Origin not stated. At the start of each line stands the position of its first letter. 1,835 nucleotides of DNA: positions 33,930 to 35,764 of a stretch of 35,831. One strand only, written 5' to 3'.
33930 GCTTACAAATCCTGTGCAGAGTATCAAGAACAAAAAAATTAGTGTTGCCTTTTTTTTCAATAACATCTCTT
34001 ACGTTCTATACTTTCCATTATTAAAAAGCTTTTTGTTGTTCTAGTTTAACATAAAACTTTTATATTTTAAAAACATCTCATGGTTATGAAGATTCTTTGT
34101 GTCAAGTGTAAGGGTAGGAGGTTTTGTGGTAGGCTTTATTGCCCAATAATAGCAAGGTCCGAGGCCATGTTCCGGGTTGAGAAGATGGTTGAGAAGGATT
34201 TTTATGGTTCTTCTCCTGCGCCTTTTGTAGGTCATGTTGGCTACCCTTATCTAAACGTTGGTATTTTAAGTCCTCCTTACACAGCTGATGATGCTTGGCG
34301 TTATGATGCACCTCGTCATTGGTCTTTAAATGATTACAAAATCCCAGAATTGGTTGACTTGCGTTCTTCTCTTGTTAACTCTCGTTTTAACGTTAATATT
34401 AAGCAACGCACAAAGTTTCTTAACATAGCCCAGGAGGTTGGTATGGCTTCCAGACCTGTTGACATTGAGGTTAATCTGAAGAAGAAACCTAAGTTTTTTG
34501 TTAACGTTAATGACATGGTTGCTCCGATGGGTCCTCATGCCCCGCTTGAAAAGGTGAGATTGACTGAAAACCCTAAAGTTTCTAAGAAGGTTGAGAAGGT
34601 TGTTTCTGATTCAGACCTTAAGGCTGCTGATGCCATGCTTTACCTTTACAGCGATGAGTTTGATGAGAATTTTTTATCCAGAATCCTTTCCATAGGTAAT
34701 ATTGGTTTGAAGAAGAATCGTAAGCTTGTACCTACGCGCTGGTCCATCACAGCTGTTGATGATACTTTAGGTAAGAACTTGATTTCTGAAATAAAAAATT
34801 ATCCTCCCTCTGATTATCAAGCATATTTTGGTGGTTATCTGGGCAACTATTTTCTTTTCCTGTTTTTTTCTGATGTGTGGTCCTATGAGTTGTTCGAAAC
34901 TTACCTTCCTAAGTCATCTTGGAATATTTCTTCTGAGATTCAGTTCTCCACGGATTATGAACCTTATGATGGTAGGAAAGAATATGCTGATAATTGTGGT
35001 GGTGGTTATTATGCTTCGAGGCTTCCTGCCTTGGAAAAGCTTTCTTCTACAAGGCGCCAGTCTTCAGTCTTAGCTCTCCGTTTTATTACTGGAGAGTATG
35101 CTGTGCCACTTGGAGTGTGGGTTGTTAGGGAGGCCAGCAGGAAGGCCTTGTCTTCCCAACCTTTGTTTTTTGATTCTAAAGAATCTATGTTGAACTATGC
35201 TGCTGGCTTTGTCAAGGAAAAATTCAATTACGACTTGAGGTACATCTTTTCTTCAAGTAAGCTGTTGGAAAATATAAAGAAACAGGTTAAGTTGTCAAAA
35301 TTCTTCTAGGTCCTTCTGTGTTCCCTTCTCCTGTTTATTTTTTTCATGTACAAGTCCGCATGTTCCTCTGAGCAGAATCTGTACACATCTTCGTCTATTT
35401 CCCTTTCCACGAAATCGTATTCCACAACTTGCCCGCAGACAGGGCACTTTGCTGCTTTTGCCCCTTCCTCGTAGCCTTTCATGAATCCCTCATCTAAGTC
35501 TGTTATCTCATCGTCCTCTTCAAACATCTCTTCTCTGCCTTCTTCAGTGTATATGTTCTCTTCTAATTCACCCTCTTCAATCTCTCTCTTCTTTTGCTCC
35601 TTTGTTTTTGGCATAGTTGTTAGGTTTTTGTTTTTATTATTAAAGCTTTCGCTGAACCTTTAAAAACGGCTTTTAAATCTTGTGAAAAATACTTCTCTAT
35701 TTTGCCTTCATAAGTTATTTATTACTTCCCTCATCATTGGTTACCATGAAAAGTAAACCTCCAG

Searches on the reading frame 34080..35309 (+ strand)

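Call 15: search_protein_families(library=pfam, proteins=[window:34080-35309:+], max_evalue=0.001)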
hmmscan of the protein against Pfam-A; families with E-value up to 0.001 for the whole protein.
window:34080-35309:+ (409 aa): 2 families
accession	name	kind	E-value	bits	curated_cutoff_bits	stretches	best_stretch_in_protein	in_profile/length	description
PF04894.17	Nre_N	-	1e-83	281.7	25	1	15-282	1-270/270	Archaeal Nre, N-terminal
PF04895.17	Nre_C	-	2.7e-29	101.7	27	1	294-408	1-110/110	Archaeal Nre, C-terminal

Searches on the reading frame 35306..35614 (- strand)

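Call 15: search_protein_families(library=pfam, proteins=[window:35306-35614:-], max_evalue=0.001)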
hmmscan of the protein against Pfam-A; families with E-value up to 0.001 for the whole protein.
window:35306-35614:- (102 aa): 1 family
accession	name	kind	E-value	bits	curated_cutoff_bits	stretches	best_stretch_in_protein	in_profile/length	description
PF24273.1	TRASH_HVO_1752_C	-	0.00029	21.3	27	1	54-83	1-30/47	HVO_1752, C-terminal TRASH domain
